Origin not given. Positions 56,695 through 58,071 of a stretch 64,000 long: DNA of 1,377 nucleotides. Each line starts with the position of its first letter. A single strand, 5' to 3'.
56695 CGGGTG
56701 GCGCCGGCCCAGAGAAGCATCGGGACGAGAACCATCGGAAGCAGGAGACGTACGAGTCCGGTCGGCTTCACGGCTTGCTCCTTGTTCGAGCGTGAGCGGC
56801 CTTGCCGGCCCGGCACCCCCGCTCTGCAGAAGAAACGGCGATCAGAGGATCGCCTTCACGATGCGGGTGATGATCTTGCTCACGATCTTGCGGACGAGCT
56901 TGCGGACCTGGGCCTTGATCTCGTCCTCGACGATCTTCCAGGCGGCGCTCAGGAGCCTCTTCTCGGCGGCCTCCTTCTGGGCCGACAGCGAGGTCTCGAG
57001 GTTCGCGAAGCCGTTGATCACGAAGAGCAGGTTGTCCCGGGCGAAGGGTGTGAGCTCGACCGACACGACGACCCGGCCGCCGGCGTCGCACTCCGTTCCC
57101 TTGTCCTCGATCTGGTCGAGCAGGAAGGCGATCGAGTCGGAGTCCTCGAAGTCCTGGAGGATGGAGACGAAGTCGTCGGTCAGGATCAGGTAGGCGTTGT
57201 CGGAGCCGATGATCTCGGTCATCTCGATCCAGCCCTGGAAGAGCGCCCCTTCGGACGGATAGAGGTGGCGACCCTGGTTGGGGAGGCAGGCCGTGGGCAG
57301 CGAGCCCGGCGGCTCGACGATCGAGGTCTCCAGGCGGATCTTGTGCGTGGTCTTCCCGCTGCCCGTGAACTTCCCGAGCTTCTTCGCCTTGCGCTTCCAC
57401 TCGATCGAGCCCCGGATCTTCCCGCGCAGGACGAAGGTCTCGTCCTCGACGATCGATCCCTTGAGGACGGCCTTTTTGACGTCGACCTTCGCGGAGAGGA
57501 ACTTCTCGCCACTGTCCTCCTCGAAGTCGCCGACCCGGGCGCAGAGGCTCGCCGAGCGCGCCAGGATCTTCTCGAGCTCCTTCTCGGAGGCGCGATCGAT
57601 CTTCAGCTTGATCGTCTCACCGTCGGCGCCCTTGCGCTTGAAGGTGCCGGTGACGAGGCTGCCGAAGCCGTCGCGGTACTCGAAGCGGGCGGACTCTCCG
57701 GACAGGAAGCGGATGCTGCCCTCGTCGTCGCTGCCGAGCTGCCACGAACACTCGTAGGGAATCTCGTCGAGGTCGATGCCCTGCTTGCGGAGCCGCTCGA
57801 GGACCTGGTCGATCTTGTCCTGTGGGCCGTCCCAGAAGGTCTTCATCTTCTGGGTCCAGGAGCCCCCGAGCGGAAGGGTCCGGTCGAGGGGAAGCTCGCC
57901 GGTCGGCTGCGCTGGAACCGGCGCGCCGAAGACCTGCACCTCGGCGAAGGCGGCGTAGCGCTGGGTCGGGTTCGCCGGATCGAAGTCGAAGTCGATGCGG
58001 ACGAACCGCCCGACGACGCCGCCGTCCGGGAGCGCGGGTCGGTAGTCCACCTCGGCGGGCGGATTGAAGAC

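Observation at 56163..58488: Secreted F-type-lectin protein with a cationic amphipathic C-terminal helix, plus a small paralogous secreted partner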

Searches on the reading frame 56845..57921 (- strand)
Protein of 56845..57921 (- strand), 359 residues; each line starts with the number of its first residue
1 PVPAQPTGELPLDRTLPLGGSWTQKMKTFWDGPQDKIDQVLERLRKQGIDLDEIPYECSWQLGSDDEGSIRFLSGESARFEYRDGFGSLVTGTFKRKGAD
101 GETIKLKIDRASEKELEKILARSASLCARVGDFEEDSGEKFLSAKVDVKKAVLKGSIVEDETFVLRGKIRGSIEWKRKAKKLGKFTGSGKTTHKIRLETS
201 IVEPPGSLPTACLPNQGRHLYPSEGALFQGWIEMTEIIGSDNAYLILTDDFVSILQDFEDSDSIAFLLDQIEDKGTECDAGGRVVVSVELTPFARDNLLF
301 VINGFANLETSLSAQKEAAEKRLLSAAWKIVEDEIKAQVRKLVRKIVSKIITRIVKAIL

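Call 9: find_homologous_proteins(query=window:56845-57921:-, max_evalue=0.01)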
Query window:56845-57921:- (359 aa): 4 proteins with E <= 0.01 among 6400 candidates.
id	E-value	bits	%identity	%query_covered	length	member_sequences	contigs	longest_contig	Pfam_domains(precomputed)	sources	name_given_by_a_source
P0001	6.5e-233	790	100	100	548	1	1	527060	PF00754.32,PF22633.4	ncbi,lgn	ncbi:MAG: discoidin domain-containing protein [Myxococcota bacterium]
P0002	8.0e-131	454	58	99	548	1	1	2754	PF00754.32,PF22633.4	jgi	jgi:hypothetical protein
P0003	5.7e-126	438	56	100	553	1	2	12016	PF00754.32,PF22633.4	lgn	-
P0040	1.2e-114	401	80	64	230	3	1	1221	-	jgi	jgi:hypothetical protein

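Call 29: search_protein_representatives(alignment_id=A3)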
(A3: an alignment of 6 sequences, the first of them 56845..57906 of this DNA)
Query: 6 sequences, 355 profile positions. Proteins with E-value up to 0.001 (for the whole library): 11; up to 1e-10: 5; up to 1e-30: 4. The best 11 are listed.
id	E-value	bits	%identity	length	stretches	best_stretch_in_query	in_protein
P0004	4.1e-173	591.6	-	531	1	2-355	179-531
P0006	2.4e-159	546.4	-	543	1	1-355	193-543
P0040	1.2e-98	346.7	-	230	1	126-355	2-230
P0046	1.2e-43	165.8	-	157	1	78-211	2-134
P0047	9.5e-14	67.5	-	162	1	230-301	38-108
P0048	5.3e-08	48.6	-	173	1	71-166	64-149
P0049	1.5e-06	43.8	-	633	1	202-332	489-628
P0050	7.4e-06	41.5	-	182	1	83-170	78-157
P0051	4.2e-05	39.0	-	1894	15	46-98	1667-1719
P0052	8.1e-05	38.1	-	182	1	62-169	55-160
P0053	8.6e-04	34.7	-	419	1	203-350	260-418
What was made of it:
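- Checked: Stand-alone relatives of the small protein hit the large protein's profile in a 1.84-billion-protein search (call 29).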

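Call 31: search_protein_families(library=pfam, proteins=[P0047, P0048, P0049, P0050, P0051, P0052, P0053], max_evalue=0.01)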
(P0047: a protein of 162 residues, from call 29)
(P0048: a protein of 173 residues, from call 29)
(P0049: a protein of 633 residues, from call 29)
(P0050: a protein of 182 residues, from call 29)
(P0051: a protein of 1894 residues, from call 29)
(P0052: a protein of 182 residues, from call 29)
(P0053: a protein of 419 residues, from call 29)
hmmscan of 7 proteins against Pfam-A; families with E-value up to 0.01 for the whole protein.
P0047 (162 aa): 0 families

P0048 (173 aa): 0 families

P0049 (633 aa): 2 families
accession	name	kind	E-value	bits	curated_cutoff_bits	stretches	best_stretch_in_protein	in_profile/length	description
PF13540.12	RCC1_2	-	4.6e-24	84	22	4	265-292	2-29/30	Regulator of chromosome condensation (RCC1) repeat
PF25390.1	WD40_RLD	-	2.3e-13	50.6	150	1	225-515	32-314/363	RCC1-like domain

P0050 (182 aa): 0 families

P0051 (1894 aa): 8 families
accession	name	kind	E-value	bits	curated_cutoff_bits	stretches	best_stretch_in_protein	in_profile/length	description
PF02494.22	HYR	-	6.9e-235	760.6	21.7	15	649-730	1-81/81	HYR domain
PF23237.1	HYR_4C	-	9.3e-26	90.2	27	0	1490-1550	12-73/73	HYR-like domain with 4 cysteines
PF18540.6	DUF5626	-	1.1e-11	45.5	26.7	0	707-732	34-59/120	Domain of unknown function (DUF5626)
PF11939.13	NiFe-hyd_HybE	-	1.5e-11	44.8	25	0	854-899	64-109/147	[NiFe]-hydrogenase assembly, chaperone, HybE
PF25444.1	THBD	-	3e-09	36.6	27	0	671-684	13-26/66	Thrombomodulin-like domain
PF20164.4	GspA_SrpA_N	-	9.3e-09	36.1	27.4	0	872-896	89-113/117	GspA/SrpA SigLec-like domain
PF07040.16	DUF1326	-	1.9e-05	25.3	25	0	656-678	7-29/177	Protein of unknown function (DUF1326)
PF09818.15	ABC_ATPase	-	0.00099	18.6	23.2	0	1031-1067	144-180/283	P-loop domain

P0052 (182 aa): 0 families

P0053 (419 aa): 0 families
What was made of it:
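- The RCC1-CTD relative has no lectin at all (call 31).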

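Call 32: find_encoding_contigs(protein=P0049, flank=6000, max_places=2)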
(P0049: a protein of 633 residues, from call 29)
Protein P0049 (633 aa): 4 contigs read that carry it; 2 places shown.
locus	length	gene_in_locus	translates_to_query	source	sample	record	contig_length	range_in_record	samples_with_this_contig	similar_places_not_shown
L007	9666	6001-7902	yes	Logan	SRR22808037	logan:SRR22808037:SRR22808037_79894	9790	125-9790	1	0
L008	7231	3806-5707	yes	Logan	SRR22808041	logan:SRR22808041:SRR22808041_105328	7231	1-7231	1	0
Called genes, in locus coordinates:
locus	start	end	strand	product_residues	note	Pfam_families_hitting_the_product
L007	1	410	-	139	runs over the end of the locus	PF01047:MarR, PF12802:MarR_2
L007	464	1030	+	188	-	PF12850:Metallophos_2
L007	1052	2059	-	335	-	PF00487:FA_desaturase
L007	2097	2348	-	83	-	PF00076:RRM_1, PF28441:RRM_11 (weak)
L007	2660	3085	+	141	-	PF08937:ThsB_TIR (faint)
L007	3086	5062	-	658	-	PF07695:7TMR-DISM_7TM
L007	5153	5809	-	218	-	PF00027:cNMP_binding, PF13545:HTH_Crp_2 (weak)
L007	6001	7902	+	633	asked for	PF25390:WD40_RLD, PF13540:RCC1_2 (weak)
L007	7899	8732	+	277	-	-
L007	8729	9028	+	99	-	-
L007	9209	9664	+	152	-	?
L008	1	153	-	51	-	?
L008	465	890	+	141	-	PF08937:ThsB_TIR (faint)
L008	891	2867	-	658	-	PF07695:7TMR-DISM_7TM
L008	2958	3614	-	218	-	PF00027:cNMP_binding, PF13545:HTH_Crp_2 (weak)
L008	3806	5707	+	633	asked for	PF25390:WD40_RLD, PF13540:RCC1_2 (weak)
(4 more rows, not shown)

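Call 33: find_encoding_contigs(protein=P0053, flank=6000, max_places=2)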
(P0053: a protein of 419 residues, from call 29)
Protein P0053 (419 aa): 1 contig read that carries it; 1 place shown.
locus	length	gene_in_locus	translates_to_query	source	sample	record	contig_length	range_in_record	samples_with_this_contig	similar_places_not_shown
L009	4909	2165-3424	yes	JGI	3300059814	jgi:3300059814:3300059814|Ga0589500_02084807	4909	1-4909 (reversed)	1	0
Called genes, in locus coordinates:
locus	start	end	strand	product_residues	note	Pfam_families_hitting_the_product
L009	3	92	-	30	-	?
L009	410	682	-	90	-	-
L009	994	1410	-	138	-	-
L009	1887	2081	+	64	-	-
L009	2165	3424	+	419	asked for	-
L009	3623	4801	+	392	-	PF01609:DDE_Tnp_1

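Call 34: search_protein_families(library=pfam, proteins=[L007:3086-5062:-, L007:5153-5809:-, L007:7899-8732:+, L007:8729-9028:+, L007:9209-9664:+], max_evalue=0.01)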
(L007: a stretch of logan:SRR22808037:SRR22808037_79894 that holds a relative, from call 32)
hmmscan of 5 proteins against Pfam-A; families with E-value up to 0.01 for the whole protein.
L007:3086-5062:- (658 aa): 2 families
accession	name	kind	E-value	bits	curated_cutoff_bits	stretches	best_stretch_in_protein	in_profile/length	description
PF07695.17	7TMR-DISM_7TM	-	8.3e-11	42.6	29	1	220-427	2-200/205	7TM diverse intracellular signalling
PF00211.25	Guanylate_cyc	-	0.0034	17.4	21.9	1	536-644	74-175/183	Adenylate and Guanylate cyclase catalytic domain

L007:5153-5809:- (218 aa): 4 families
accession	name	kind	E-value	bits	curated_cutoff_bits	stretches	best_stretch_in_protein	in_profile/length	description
PF00027.35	cNMP_binding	-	2.7e-18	66.2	27.5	1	35-119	4-88/89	Cyclic nucleotide-binding domain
PF13545.12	HTH_Crp_2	-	1.7e-06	28.4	27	1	153-215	2-61/70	Crp-like helix-turn-helix domain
PF00325.26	Crp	-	8.9e-05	22.6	21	1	181-198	7-24/32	Bacterial regulatory proteins, crp family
PF01381.28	HTH_3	-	0.0073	16.8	23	0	177-197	10-30/55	Helix-turn-helix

L007:7899-8732:+ (277 aa): 0 families

L007:8729-9028:+ (99 aa): 1 family
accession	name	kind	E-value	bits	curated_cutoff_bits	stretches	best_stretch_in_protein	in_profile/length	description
PF06291.16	Lambda_Bor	-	0.002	18.7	25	1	24-96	3-74/75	Bor protein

L007:9209-9664:+ (152 aa): 1 family
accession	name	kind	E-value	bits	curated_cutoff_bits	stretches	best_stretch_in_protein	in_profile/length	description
PF02771.21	Acyl-CoA_dh_N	-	5.1e-19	69.1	22.9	1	45-139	21-113/113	Acyl-CoA dehydrogenase, N-terminal domain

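Call 39: find_related_loci(query=A3, collection=genome_contigs, flank=10000)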
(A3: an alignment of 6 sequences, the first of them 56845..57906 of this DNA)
Query A3 (354 aa) in genome_contigs; peptide patterns used: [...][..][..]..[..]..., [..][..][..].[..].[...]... (x = any residue, [..] = any of these).
57 stretches matched a pattern, but none encodes a relative of the query by tblastn (E <= 1e-3).

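Call 48: find_encoding_contigs(protein=P0048, flank=7000, max_places=2)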
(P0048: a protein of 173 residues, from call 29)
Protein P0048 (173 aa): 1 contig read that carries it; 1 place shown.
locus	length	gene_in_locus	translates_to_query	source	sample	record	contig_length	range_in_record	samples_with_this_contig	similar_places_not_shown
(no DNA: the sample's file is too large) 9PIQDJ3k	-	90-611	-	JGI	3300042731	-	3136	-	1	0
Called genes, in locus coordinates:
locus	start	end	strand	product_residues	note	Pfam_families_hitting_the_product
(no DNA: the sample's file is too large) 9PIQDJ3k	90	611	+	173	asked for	-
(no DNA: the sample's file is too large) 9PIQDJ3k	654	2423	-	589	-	PF16927:HisKA_7TM, PF00989:PAS (faint), PF13188:PAS_8 (weak), PF02518:HATPase_c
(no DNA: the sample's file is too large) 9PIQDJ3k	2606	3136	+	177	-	?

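Call 49: find_encoding_contigs(protein=P0050, flank=7000, max_places=2)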
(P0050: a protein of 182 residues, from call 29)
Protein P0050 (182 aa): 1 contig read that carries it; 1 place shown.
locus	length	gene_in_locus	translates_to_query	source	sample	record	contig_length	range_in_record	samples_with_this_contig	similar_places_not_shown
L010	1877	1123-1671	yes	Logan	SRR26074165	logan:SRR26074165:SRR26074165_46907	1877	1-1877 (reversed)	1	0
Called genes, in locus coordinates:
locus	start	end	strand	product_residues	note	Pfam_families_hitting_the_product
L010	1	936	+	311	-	?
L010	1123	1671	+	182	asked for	-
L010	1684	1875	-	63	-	?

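Call 50: find_encoding_contigs(protein=P0052, flank=7000, max_places=2)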
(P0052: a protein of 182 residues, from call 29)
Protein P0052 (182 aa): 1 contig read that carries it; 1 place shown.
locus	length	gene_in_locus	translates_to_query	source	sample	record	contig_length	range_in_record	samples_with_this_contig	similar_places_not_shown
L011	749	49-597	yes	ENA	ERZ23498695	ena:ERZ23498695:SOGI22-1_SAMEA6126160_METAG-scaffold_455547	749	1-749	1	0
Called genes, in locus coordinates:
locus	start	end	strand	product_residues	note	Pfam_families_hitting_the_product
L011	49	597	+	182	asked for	-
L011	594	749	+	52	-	?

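Call 56: find_related_loci(query=A3, collection=metagenome_contigs, flank=8000)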
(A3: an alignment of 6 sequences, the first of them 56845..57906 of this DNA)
Query A3 (354 aa) in metagenome_contigs; peptide patterns used: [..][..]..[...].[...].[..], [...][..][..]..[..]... (x = any residue, [..] = any of these).
144 stretches matched a pattern, but none encodes a relative of the query by tblastn (E <= 1e-3).

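Call 66: search_protein_families(library=ncbifam, proteins=[P0049, P0053], max_evalue=0.01)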
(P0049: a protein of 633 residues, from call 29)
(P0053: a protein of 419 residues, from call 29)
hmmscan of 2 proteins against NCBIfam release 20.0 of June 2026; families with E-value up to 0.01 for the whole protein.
P0049 (633 aa): 0 families

P0053 (419 aa): 0 families

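Call 70: search_protein_families(library=padloc, proteins=[P0049, P0053], max_evalue=1)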
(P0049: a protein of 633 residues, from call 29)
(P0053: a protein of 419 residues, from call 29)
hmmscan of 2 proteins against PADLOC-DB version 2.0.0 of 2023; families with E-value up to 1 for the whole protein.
P0049 (633 aa): 0 families

P0053 (419 aa): 0 families

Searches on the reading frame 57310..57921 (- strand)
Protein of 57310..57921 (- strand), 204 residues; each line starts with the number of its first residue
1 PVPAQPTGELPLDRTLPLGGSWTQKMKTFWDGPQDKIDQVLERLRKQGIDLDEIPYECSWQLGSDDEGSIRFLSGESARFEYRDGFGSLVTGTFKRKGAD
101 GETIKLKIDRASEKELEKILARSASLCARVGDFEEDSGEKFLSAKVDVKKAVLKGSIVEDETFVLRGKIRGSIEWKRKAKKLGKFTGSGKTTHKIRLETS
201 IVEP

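Call 69: search_protein_families(library=pfam, proteins=[window:57310-57921:-], max_evalue=10)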
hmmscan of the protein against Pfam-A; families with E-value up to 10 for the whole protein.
window:57310-57921:- (204 aa): 0 families
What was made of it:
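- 57313..57891 (-): Lys-rich central beta-domain, aa ~200-392, paralogous to the small partner. It has two conserved Cys (247, 316) and no known family. No Pfam hit (call 69).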
